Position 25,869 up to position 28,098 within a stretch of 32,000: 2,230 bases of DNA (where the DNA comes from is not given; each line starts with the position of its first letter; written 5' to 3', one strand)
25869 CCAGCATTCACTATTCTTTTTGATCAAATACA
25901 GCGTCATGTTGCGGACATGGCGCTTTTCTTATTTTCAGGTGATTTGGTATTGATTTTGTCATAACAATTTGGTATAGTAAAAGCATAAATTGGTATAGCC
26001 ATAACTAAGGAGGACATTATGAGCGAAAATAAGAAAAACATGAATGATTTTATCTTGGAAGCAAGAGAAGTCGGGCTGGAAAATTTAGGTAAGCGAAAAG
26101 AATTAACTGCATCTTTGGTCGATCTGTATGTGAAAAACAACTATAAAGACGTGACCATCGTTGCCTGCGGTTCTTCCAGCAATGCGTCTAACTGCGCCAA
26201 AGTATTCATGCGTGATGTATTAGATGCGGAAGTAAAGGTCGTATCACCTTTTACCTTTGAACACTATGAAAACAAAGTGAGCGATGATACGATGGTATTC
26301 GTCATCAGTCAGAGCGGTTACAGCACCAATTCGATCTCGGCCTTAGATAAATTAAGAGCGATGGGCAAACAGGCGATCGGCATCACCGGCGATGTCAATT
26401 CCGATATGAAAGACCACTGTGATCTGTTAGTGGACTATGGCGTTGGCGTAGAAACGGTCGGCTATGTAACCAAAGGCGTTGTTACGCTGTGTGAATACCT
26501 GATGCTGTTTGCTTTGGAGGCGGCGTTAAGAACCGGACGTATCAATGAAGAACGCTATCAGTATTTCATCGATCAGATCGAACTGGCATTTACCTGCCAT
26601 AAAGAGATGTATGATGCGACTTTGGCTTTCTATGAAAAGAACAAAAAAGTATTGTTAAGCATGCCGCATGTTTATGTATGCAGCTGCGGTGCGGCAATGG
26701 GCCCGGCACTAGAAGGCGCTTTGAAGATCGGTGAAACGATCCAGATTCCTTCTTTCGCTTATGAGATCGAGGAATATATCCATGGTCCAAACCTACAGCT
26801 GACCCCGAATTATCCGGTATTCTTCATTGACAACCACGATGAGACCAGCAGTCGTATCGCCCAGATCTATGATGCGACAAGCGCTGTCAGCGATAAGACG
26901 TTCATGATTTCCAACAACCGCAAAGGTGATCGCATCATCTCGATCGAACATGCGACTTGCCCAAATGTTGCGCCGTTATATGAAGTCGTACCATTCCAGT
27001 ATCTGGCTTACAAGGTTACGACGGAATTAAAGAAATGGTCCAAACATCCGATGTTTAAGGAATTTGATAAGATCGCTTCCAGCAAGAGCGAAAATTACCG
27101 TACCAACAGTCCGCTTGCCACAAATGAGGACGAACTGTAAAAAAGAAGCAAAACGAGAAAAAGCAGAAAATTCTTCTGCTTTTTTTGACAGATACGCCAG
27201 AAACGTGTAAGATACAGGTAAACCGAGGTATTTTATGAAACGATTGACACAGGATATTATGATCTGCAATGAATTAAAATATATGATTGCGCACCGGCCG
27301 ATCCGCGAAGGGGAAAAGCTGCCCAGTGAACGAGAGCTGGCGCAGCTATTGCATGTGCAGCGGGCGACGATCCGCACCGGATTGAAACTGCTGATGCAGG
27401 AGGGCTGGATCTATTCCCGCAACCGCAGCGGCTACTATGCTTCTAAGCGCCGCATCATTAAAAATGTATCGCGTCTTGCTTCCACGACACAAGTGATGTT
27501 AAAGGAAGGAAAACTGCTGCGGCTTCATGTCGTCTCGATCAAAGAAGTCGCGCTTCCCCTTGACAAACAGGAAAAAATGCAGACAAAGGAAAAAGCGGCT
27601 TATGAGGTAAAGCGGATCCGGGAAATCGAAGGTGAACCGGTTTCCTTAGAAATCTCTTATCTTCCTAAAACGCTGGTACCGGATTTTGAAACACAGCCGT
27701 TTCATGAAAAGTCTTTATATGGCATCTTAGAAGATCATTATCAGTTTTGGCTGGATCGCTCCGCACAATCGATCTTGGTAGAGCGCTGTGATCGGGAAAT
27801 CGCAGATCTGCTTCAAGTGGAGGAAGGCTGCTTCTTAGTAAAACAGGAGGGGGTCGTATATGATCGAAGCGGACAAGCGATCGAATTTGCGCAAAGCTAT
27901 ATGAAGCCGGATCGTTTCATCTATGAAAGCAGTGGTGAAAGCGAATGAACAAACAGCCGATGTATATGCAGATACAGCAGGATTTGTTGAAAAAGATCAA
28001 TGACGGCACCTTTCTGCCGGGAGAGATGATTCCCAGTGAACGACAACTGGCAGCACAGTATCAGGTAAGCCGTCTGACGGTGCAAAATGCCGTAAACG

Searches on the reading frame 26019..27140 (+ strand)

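Call 4: search_protein_families(library=pfam, proteins=[window:26019-27140:+], max_evalue=0.1)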
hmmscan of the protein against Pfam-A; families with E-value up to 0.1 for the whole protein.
window:26019-27140:+ (373 aa): 2 families
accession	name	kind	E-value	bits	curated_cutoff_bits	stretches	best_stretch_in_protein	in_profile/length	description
PF01380.27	SIS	-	1.5e-20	73.8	25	2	43-164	6-129/131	SIS domain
PF13580.11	SIS_2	-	0.0036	17.8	27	0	89-124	103-138/138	SIS domain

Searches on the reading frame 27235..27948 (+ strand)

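Call 4: search_protein_families(library=pfam, proteins=[window:27235-27948:+], max_evalue=0.1)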
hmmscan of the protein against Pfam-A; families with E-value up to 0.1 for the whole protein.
window:27235-27948:+ (237 aa): 7 families
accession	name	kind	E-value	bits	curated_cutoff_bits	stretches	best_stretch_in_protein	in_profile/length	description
PF07702.18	UTRA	-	5.2e-29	101.3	23.8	1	92-228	3-140/141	UTRA domain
PF00392.27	GntR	-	7.3e-14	51.6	27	1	10-68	5-63/64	Bacterial regulatory proteins, gntR family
PF08279.18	HTH_11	-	0.0011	19.2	25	1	33-67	19-54/55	HTH domain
PF13545.12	HTH_Crp_2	-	0.012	16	27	1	31-64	24-57/70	Crp-like helix-turn-helix domain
PF01047.28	MarR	-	0.057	13.8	24.6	0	32-62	20-50/59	MarR family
PF14502.12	HTH_41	-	0.075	12.9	25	0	24-60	1-37/48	Helix-turn-helix domain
PF21984.2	DnaD_N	-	0.08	13.6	27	0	20-61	26-67/101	DnaD N-terminal domain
